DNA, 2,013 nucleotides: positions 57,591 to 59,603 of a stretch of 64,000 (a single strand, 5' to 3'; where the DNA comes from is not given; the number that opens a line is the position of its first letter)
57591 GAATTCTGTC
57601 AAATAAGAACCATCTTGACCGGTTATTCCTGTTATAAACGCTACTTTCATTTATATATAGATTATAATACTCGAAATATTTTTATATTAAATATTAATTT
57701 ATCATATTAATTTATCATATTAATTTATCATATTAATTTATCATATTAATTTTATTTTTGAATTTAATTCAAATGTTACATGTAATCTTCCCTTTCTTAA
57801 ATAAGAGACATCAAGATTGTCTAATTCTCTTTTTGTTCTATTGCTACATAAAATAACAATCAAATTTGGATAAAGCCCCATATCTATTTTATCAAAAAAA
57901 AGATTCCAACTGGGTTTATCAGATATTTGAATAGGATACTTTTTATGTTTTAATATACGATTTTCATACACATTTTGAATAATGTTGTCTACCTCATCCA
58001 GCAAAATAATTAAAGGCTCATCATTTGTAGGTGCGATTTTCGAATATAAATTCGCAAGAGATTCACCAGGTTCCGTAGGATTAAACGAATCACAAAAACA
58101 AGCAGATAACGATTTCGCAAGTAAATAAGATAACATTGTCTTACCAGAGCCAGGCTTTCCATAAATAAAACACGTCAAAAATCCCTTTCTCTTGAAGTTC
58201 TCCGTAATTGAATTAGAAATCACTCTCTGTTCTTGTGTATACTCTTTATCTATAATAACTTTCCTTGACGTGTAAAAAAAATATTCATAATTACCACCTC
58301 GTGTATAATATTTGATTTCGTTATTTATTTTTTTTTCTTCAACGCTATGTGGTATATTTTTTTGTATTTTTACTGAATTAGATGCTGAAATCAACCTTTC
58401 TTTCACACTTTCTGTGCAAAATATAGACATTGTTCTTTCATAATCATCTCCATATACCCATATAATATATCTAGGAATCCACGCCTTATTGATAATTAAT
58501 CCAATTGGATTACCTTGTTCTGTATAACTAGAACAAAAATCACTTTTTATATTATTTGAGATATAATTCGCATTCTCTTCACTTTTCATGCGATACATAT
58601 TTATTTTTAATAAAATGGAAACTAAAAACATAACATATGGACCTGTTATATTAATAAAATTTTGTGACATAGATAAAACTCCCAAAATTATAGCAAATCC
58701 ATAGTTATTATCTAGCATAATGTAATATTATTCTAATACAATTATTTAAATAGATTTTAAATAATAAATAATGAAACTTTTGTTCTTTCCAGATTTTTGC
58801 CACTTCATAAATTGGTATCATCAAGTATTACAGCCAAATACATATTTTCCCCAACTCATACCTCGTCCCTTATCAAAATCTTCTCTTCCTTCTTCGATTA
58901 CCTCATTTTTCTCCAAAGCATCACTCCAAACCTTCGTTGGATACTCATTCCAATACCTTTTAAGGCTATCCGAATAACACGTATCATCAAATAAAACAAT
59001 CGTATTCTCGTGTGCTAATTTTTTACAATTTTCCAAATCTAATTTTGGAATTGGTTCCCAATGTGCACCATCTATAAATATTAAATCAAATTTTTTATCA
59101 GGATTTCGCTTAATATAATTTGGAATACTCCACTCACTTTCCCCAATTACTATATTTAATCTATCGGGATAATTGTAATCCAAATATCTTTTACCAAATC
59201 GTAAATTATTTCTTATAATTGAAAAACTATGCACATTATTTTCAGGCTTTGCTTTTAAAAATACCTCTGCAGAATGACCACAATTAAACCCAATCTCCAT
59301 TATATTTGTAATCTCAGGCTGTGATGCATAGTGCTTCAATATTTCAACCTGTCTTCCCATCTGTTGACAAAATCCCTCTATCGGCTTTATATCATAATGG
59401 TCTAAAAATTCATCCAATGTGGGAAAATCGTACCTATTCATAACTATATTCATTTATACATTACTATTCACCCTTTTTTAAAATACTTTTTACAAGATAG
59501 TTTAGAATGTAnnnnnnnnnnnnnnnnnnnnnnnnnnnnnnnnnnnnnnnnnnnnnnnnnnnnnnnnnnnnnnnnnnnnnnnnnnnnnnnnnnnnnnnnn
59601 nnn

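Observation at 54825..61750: Glycan-synthesis cluster: GT17-like transferase, HAD phosphatase, GMD, methyltransferase, fucosyltransferase-like enzyme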

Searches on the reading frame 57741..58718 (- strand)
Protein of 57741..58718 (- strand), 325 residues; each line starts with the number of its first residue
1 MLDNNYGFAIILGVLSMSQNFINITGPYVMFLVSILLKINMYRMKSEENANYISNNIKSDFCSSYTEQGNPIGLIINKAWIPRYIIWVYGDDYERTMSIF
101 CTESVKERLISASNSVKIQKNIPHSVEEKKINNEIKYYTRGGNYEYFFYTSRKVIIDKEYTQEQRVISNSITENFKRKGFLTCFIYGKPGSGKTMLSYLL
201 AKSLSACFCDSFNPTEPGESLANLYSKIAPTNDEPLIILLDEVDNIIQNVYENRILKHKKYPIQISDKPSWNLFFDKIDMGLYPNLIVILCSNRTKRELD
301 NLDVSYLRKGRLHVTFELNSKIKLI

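Call 3: search_protein_families(library=pfam, proteins=[window:57741-58718:-], max_evalue=0.1)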
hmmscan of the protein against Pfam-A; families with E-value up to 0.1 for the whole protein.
window:57741-58718:- (325 aa): 16 families
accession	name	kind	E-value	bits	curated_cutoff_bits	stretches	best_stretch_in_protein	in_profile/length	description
PF00004.35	AAA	-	1.1e-08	36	21.2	1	184-318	2-129/131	ATPase family associated with various cellular activities (AAA)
PF20720.3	nSTAND3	-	1.8e-06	28.2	27.2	1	182-242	19-73/155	Novel STAND NTPase 3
PF00910.28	RNA_helicase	-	6e-05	23.9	21.5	1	184-208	2-26/105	RNA helicase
PF13401.12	AAA_22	-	0.0023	18.7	27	1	183-230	8-56/130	AAA domain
PF24883.2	NPHP3_N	-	0.0048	17.5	24.8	1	182-206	24-48/164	Nephrocystin 3, N-terminal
PF13191.12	AAA_16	-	0.0087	17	32.6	0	181-205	25-49/167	AAA ATPase domain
PF07728.20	AAA_5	-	0.0098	16.3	22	0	184-205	3-24/139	AAA domain (dynein-related subfamily)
PF01637.24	ATPase_2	-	0.011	16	33.2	0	170-197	10-37/225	ATPase domain predominantly from Archaea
PF05496.18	RuvB_N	-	0.011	15.9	27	1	183-252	36-102/159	Holliday junction DNA helicase RuvB P-loop domain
PF09820.16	AAA-ATPase_like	-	0.015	15.6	26.1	1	196-256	102-162/201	Predicted AAA-ATPase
PF04851.21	ResIII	-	0.02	15.3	22.5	0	160-205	4-48/164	Type III restriction enzyme, res subunit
PF13238.12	AAA_18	-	0.025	15.5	29.4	1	184-228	2-44/128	AAA domain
PF13479.12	AAA_24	-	0.034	14.4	27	1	182-210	4-32/195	AAA domain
PF13173.12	AAA_14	-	0.037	14.5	27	0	183-247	5-75/129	AAA domain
PF25199.1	nSTAND_NTPase5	-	0.064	13.5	34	0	165-250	27-112/145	Novel STAND NTPase 5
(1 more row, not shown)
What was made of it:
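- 57741..58718 (-): Single-module AAA+ ATPase (325 aa) with an N-terminal TM anchor; conserved neighbour, role unknown. PF00004 E=1.1e-8 (call 3).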

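Call 4: search_protein_families(library=ncbifam, proteins=[window:57741-58718:-], max_evalue=0.1)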
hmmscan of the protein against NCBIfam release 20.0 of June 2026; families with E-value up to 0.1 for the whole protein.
window:57741-58718:- (325 aa): 13 families
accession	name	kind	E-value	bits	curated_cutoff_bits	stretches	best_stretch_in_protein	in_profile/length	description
NF042959.1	IteA_antiphage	equivalog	0.00018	20.8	510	1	182-247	127-196/367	anti-phage ATPase IteA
TIGR02928.1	TIGR02928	subfamily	0.0019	17.2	181.3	0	182-205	42-65/366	orc1/cdc6 family replication initiation protein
NF005304.0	PRK06835.1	equivalog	0.0035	16.5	215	1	157-204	161-207/330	ATP-binding protein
NF003229.0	PRK04195.1-5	equivalog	0.0049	15.6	280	1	182-248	46-117/413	replication factor C large subunit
TIGR03689.1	pup_AAA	equivalog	0.0053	15.5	504.75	0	183-208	219-244/512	proteasome ATPase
NF003069.1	PRK03992.1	subfamily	0.0072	15.5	500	1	184-246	169-236/379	proteasome-activating nucleotidase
NF041006.2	cell_div_CdvC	equivalog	0.012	14.6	650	1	184-248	138-212/370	cell division protein CdvC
TIGR00362.1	DnaA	equivalog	0.013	14.6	343.9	1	84-196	46-153/437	chromosomal replication initiator protein DnaA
TIGR01243.1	CDC48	subfamily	0.015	13.6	802.65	1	183-248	215-285/733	CDC48 family AAA ATPase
TIGR00635.1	ruvB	equivalog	0.018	14.1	299.05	1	182-261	32-108/305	Holliday junction branch migration DNA helicase RuvB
TIGR01242.2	TIGR01242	subfamily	0.023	13.7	500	1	184-246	152-219/362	proteasome-activating nucleotidase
NF047747.1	PrtsmActNtasePan2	equivalog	0.027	13.7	700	1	184-248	189-258/397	proteasome-activating nucleotidase Pan2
NF000868.0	PRK00080.1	equivalog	0.038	12.9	282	1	182-252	53-120/330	Holliday junction branch migration DNA helicase RuvB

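Call 64: search_solved_structures(query=window:57741-58718:-, max_evalue=0.01)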
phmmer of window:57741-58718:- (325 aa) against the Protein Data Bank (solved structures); distinct sequences matched with E-value up to 0.01: 76 (the best 60 are shown).
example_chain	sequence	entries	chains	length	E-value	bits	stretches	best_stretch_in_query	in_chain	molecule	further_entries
6oaa_B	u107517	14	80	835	4.7e-07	32.3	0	184-312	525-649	Cell division control protein 48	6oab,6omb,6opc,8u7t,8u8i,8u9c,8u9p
8dar_A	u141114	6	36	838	4.8e-07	32.3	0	184-312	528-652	Cell division control protein 48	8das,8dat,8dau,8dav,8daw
6chs_H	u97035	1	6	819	8.6e-07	31.5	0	183-247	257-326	Putative cell division control protein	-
9m4n_A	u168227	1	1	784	9e-07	31.4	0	183-247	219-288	Cell division control protein 48 homolog A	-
9m3v_A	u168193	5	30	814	9.9e-07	31.3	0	183-247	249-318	Cell division control protein 48 homolog A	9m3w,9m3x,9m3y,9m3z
6oa9_A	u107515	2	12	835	1.2e-06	31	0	184-247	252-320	Cell division control protein 48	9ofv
5vc7_A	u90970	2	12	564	9.9e-06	28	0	183-248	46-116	VCP-like ATPase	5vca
5g4g_A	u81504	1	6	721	2e-05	27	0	183-248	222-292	VCP-LIKE ATPASE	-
5g4f_A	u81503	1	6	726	2e-05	27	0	183-248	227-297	VCP-LIKE ATPASE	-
7wub_D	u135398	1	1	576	2.9e-05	26.5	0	184-247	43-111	Transitional endoplasmic reticulum ATPase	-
7wub_C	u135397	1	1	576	2.9e-05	26.5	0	184-247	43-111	Transitional endoplasmic reticulum ATPase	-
6mck_A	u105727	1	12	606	3.4e-05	26.3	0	184-247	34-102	Transitional endoplasmic reticulum ATPase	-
7rlj_A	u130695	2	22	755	5.8e-05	25.5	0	184-247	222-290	Transitional endoplasmic reticulum ATPase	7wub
8yka_A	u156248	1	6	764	5.9e-05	25.4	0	184-247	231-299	Transitional endoplasmic reticulum ATPase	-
5c18_A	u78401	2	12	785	6.3e-05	25.4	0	184-247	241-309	Transitional endoplasmic reticulum ATPase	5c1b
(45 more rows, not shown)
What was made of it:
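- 57741..58718 (-): Cdc48/p97-type in the PDB (call 64).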

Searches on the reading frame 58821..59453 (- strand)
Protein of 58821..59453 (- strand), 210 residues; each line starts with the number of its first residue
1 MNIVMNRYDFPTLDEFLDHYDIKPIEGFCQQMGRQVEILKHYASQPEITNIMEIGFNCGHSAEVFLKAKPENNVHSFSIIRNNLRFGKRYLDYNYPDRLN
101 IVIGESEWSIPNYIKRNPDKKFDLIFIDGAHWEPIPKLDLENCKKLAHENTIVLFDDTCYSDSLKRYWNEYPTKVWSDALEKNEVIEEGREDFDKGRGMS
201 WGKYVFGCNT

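Call 3: search_protein_families(library=pfam, proteins=[window:58821-59453:-], max_evalue=0.1)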
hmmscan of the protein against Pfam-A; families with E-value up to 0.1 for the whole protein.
window:58821-59453:- (210 aa): 4 families
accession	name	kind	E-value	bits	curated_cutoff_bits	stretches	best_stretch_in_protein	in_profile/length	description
PF13578.12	Methyltransf_24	-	2e-12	48.4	26.3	1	53-158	2-105/105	Methyltransferase domain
PF01596.23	Methyltransf_3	-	8.9e-05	22.3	22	1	48-161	45-158/204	O-methyltransferase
PF03205.20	MobB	-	0.0058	17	26.6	0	105-141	76-110/133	Molybdopterin guanine dinucleotide synthesis protein B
PF13847.12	Methyltransf_31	-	0.0082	16.3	27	1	58-175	12-129/145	Methyltransferase domain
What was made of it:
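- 58821..59453 (-): COMT/YrrM-type class I O-methyltransferase (210 aa), candidate sugar O-methyltransferase. PF13578 E=2e-12; PF01596 scores 22.3 against a cutoff of 22 (call 3).
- Checked: Methyltransferase, 58821..59453-: PF13578 E=2e-12 (call 3).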

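Call 4: search_protein_families(library=ncbifam, proteins=[window:58821-59453:-], max_evalue=0.1)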
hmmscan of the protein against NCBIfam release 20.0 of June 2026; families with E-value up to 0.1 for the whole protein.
window:58821-59453:- (210 aa): 3 families
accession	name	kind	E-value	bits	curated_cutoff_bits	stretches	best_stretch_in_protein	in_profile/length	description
TIGR04371.1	methyltran_NanM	subfamily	0.00035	20.2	44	1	35-97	137-198/273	putative sugar O-methyltransferase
TIGR00176.1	mobB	equivalog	0.0039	17.2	76.2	0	106-145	76-113/155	molybdopterin-guanine dinucleotide biosynthesis protein B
NF005047.0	PRK06460.1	equivalog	0.047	12.6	501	1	69-163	82-172/376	hypothetical protein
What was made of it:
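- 58821..59453 (-): A sub-threshold NanM sugar O-methyltransferase hit (call 4).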

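Call 63: search_solved_structures(query=window:58821-59453:-, max_evalue=1)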
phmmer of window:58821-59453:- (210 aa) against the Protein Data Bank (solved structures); distinct sequences matched with E-value up to 1: 26.
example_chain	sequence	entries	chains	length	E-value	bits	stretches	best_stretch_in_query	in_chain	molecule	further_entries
3ntv_A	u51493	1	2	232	0.00011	25.2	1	36-160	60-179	MW1564 protein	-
4pyi_A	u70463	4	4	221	0.00011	25.1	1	45-158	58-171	Catechol O-methyltransferase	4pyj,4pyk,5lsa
6i3c_A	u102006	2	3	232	0.00013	24.9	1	45-158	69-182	Catechol O-methyltransferase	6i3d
3bwy_A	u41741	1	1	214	0.00013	24.9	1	45-158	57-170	COMT protein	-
3bwm_A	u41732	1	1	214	0.00013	24.9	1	45-158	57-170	Catechol O-methyltransferase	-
4xue_B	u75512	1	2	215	0.00013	24.9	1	45-158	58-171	Catechol O-methyltransferase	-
3a7e_A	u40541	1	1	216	0.00014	24.9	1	45-158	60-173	Catechol O-methyltransferase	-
4xuc_A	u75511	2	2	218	0.00014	24.8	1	45-158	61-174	Catechol O-methyltransferase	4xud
4p7f_A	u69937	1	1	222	0.00068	22.6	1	49-158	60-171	Catechol O-methyltransferase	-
4p58_A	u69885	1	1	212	0.00096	22.1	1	49-158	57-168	Catechol O-methyltransferase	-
5k01_A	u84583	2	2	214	0.012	18.4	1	49-158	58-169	Catechol O-methyltransferase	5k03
5k05_A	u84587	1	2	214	0.013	18.4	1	49-158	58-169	Catechol O-methyltransferase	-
5k0c_A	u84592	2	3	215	0.013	18.4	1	49-158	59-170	Catechol O-methyltransferase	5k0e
5k0l_A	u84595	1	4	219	0.013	18.4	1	49-158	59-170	Catechol O-methyltransferase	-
5k09_A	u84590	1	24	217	0.013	18.3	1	49-158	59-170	Catechol O-methyltransferase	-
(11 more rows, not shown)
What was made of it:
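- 58821..59453 (-): Closest PDB relatives are catechol O-methyltransferases, E=1e-4 (call 63).
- On Class I cation-dependent O-methyltransferases (PF13578 / PF01596, COMT/YrrM type): COMT is the closest PDB relative, E=1e-4 (call 63).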

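Call 85: find_homologous_proteins(query=window:58821-59453:-, max_evalue=0.001)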
Query window:58821-59453:- (210 aa): 159 proteins with E <= 0.001 among 208 candidates; the best 120 are listed.
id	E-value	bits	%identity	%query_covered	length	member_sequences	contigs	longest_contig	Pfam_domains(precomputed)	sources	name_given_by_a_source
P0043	6.1e-136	469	95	100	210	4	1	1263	PF13578.13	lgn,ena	-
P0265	9.7e-126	436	85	98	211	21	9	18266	PF01596.24,PF13578.13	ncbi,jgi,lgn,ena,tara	tara:strand:- start:1961 stop:2596 length:636 start_codon:yes stop_codon:yes gene_type:complete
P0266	3.7e-103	362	75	95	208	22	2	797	PF13578.13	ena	-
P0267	1.1e-100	354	72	97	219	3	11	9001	PF13578.13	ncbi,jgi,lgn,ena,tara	jgi:predicted O-methyltransferase YrrM|tara:strand:+ start:649 stop:1308 length:660 start_codon:yes 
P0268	6.0e-100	352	75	95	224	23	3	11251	PF01596.24,PF13578.13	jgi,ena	-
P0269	6.3e-98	345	72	95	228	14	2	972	PF13578.13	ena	-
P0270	6.5e-70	253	57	94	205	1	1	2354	PF01596.24,PF13578.13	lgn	-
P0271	2.9e-66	241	54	92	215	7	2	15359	PF01596.24,PF13578.13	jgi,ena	jgi:predicted O-methyltransferase YrrM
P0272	5.5e-58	214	77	55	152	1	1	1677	PF13578.13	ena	-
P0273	7.3e-52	194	46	93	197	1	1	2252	PF01596.24,PF13578.13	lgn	-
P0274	1.6e-51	193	48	92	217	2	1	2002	PF01596.24,PF13578.13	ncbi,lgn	-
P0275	4.1e-51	192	46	92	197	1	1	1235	PF01596.24,PF13578.13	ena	-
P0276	2.5e-50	189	45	92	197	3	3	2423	PF01596.24,PF13578.13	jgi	-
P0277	5.0e-50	188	45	94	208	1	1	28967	PF13578.13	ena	-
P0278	7.9e-50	188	45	94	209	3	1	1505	PF01596.24,PF13578.13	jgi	-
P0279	9.3e-50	187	47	93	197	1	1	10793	PF01596.24,PF13578.13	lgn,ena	-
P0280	1.0e-49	187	45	93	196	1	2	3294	PF01596.24,PF13578.13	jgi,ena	jgi:predicted O-methyltransferase YrrM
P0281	1.1e-49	187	47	92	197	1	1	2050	PF01596.24,PF13578.13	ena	-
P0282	1.3e-49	187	46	93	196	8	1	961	PF01596.24,PF13578.13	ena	-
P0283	1.5e-49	187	45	93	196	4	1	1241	PF01596.24,PF13578.13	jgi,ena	jgi:predicted O-methyltransferase YrrM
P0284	1.6e-49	187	47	91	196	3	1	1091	PF01596.24,PF13578.13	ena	-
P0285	9.2e-49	184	47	91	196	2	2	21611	PF01596.24,PF13578.13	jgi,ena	jgi:predicted O-methyltransferase YrrM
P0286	1.6e-48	183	44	93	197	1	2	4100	PF01596.24,PF13578.13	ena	-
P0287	1.8e-48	183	45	93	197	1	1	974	PF01596.24,PF13578.13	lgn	-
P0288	2.2e-48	183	48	92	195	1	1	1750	PF01596.24,PF13578.13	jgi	-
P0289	2.2e-48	183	45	93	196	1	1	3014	PF01596.24,PF13578.13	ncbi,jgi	jgi:predicted O-methyltransferase YrrM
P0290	3.5e-48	182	47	93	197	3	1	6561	PF01596.24,PF13578.13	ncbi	-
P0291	3.6e-48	182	46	93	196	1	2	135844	PF01596.24,PF13578.13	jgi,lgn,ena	jgi:predicted O-methyltransferase YrrM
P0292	4.7e-48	182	47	92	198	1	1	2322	PF01596.24,PF13578.13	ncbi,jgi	jgi:hypothetical protein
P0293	4.8e-48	182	46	93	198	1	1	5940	PF01596.24,PF13578.13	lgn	-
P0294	5.8e-48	181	46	93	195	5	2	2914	PF01596.24,PF13578.13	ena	-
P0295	6.0e-48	181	45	93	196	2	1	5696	PF01596.24,PF13578.13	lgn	-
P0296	1.3e-47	180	45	93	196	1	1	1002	PF01596.24,PF13578.13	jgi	-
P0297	1.7e-47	180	45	92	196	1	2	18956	PF01596.24,PF13578.13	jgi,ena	jgi:predicted O-methyltransferase YrrM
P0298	2.7e-47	179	43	93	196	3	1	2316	PF01596.24,PF13578.13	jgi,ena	-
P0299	3.1e-47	179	45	92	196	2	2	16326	PF01596.24,PF13578.13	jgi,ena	jgi:predicted O-methyltransferase YrrM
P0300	3.7e-47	179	47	85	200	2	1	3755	PF01596.24,PF13578.13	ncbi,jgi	jgi:predicted O-methyltransferase YrrM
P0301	3.7e-47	179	45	92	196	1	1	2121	PF01596.24,PF13578.13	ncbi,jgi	jgi:predicted O-methyltransferase YrrM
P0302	3.8e-47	179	45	92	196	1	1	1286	PF01596.24,PF13578.13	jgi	jgi:predicted O-methyltransferase YrrM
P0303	4.1e-47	179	45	93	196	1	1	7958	PF01596.24,PF13578.13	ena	-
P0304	5.7e-47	178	46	92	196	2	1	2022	PF01596.24,PF13578.13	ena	-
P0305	5.8e-47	178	47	93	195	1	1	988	PF01596.24,PF13578.13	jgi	-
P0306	6.2e-47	178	45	92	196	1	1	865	PF01596.24,PF13578.13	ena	-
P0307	6.2e-47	178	44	92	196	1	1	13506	PF01596.24,PF13578.13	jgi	-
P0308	7.8e-47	178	44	93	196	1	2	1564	PF01596.24,PF13578.13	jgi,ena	jgi:predicted O-methyltransferase YrrM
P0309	8.4e-47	178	45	92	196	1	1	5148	PF01596.24,PF13578.13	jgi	-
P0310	1.1e-46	177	46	92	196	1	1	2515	PF01596.24,PF13578.13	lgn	-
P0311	1.2e-46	177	47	92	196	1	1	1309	PF01596.24,PF13578.13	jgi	jgi:hypothetical protein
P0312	1.3e-46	177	45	93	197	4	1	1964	PF13578.13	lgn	-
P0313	1.4e-46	177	44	93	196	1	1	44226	PF01596.24,PF13578.13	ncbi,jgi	jgi:predicted O-methyltransferase YrrM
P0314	1.7e-46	177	47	86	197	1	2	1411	PF01596.24,PF13578.13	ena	-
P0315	1.7e-46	177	45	93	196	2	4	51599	PF01596.24,PF13578.13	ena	-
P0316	1.9e-46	177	45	93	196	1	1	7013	PF01596.24,PF13578.13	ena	-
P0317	2.1e-46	176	45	95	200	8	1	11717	PF01596.24,PF13578.13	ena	-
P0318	2.3e-46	176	45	92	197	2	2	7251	PF01596.24,PF13578.13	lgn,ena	-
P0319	3.4e-46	176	44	92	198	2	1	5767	PF01596.24,PF13578.13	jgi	jgi:hypothetical protein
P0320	4.0e-46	175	46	93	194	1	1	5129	PF01596.24,PF13578.13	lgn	-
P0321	4.2e-46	175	47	93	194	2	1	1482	PF01596.24,PF13578.13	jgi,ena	-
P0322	4.2e-46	175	46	86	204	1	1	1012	PF01596.24,PF13578.13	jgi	jgi:predicted O-methyltransferase YrrM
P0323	4.3e-46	175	44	92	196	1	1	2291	PF13578.13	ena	-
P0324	5.0e-46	175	45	92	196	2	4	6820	PF13578.13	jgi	jgi:predicted O-methyltransferase YrrM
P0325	5.1e-46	175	44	93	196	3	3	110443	PF01596.24,PF13578.13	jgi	jgi:predicted O-methyltransferase YrrM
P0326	7.0e-46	175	44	93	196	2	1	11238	PF01596.24,PF13578.13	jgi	-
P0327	7.9e-46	175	43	92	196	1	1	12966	PF01596.24,PF13578.13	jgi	jgi:predicted O-methyltransferase YrrM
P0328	8.3e-46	174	43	92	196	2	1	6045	PF01596.24,PF13578.13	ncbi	-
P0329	9.4e-46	174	44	96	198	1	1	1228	PF01596.24,PF13578.13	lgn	-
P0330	9.8e-46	174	44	93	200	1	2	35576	PF01596.24,PF13578.13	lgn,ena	-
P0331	1.4e-45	174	47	86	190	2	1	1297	PF01596.24,PF13578.13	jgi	jgi:predicted O-methyltransferase YrrM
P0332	1.4e-45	174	44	92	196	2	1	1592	PF01596.24,PF13578.13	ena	-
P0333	1.4e-45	174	43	93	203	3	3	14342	PF01596.24,PF13578.13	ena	-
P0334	1.5e-45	174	44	93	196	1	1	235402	PF01596.24,PF13578.13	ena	-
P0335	1.9e-45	173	43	93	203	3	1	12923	PF01596.24,PF13578.13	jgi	-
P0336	3.1e-45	173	46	92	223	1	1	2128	PF01596.24,PF13578.13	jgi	jgi:predicted O-methyltransferase YrrM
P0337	3.1e-45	173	43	92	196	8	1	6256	PF13578.13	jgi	jgi:predicted O-methyltransferase YrrM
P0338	3.4e-45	172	47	92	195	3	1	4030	PF01596.24,PF13578.13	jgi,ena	jgi:predicted O-methyltransferase YrrM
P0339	3.6e-45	172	43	93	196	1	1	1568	PF01596.24,PF13578.13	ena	-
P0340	4.2e-45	172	45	92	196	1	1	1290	PF01596.24,PF13578.13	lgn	-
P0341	4.3e-45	172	46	86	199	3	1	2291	PF13578.13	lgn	-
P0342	4.4e-45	172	43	93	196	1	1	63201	PF01596.24,PF13578.13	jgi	jgi:predicted O-methyltransferase YrrM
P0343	4.5e-45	172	44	93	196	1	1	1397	PF13578.13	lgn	-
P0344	6.5e-45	172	43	93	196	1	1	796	PF01596.24,PF13578.13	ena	-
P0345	7.7e-45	171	47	86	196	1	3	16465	PF01596.24,PF13578.13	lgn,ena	-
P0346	7.8e-45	171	42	94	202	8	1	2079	PF13578.13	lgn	-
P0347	7.8e-45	171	42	93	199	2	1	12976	PF01596.24,PF13578.13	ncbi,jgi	jgi:predicted O-methyltransferase YrrM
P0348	8.5e-45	171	43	93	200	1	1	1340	PF13578.13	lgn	-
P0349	8.8e-45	171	42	92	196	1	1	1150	PF01596.24,PF13578.13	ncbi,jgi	jgi:predicted O-methyltransferase YrrM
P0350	9.9e-45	171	43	93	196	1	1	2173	PF01596.24,PF13578.13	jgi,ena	jgi:predicted O-methyltransferase YrrM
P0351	1.0e-44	171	44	92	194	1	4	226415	PF01596.24,PF13578.13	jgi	jgi:predicted O-methyltransferase YrrM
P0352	1.1e-44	171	44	92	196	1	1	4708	PF01596.24,PF13578.13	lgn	-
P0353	1.2e-44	171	42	92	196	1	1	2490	PF01596.24,PF13578.13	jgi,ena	jgi:predicted O-methyltransferase YrrM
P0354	1.6e-44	170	43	94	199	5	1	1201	PF01596.24,PF13578.13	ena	-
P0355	1.7e-44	170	43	93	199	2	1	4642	PF01596.24,PF13578.13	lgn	-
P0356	1.7e-44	170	42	93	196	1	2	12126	PF01596.24,PF13578.13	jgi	-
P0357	1.9e-44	170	43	93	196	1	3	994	PF13578.13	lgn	-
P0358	3.0e-44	169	44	92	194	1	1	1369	PF01596.24,PF13578.13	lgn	-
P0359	3.3e-44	169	43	93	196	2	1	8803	PF01596.24,PF13578.13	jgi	jgi:predicted O-methyltransferase YrrM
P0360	3.5e-44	169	42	93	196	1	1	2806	PF01596.24,PF13578.13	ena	-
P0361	4.1e-44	169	47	75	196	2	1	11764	PF01596.24,PF13578.13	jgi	jgi:predicted O-methyltransferase YrrM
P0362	4.7e-44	169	44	93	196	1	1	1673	PF01596.24,PF13578.13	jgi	jgi:predicted O-methyltransferase YrrM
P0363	4.9e-44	169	46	87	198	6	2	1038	PF01596.24,PF13578.13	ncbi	-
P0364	5.9e-44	168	43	92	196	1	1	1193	PF01596.24,PF13578.13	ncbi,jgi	jgi:predicted O-methyltransferase YrrM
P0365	7.2e-44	168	43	93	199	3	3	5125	PF01596.24,PF13578.13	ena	-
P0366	7.3e-44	168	43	92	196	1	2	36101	PF01596.24,PF13578.13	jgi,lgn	jgi:predicted O-methyltransferase YrrM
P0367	1.5e-43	167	43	91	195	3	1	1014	PF13578.13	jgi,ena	-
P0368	1.9e-43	167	43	93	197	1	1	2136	PF01596.24,PF13578.13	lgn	-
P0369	3.5e-43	166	42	93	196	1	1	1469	PF01596.24,PF13578.13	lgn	-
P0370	4.2e-43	166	42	93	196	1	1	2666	PF01596.24,PF13578.13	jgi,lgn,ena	-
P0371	4.5e-43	165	48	87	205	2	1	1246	PF01596.24,PF13578.13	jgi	-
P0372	7.0e-43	165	43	93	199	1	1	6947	PF01596.24,PF13578.13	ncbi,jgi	jgi:predicted O-methyltransferase YrrM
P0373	9.9e-43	164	44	91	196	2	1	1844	PF01596.24,PF13578.13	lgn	-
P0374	1.0e-42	164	43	93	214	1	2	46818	PF01596.24,PF13578.13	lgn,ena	-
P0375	1.0e-42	164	80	44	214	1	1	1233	PF00483.30,PF13578.13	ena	-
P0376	1.1e-42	164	42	92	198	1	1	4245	PF01596.24,PF13578.13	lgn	-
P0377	1.2e-42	164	43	92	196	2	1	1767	PF01596.24,PF13578.13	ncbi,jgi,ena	jgi:predicted O-methyltransferase YrrM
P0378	1.6e-42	164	45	92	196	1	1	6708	PF01596.24,PF13578.13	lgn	-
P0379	2.2e-42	163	43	91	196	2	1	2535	PF01596.24,PF13578.13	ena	-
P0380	2.2e-42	163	43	90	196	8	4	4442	PF01596.24,PF13578.13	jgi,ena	-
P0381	2.5e-42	163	42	93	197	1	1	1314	PF01596.24,PF13578.13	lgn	-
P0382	2.9e-42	163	43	92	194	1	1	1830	PF01596.24,PF13578.13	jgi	jgi:predicted O-methyltransferase YrrM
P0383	3.2e-42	163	46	86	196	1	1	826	PF01596.24,PF13578.13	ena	-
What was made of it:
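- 58821..59453 (-): One fragment (P0375) carries both NTP_transferase and this domain (call 85).
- On Class I cation-dependent O-methyltransferases (PF13578 / PF01596, COMT/YrrM type): Only a sub-threshold NanM sugar O-MTase hit, 20.2 bits against a cutoff of 44 (call 4), and one NTP_transferase+MTase fragment (call 85).
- Tried and rejected: The homolog list contains only 'YrrM'-type names (call 85).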
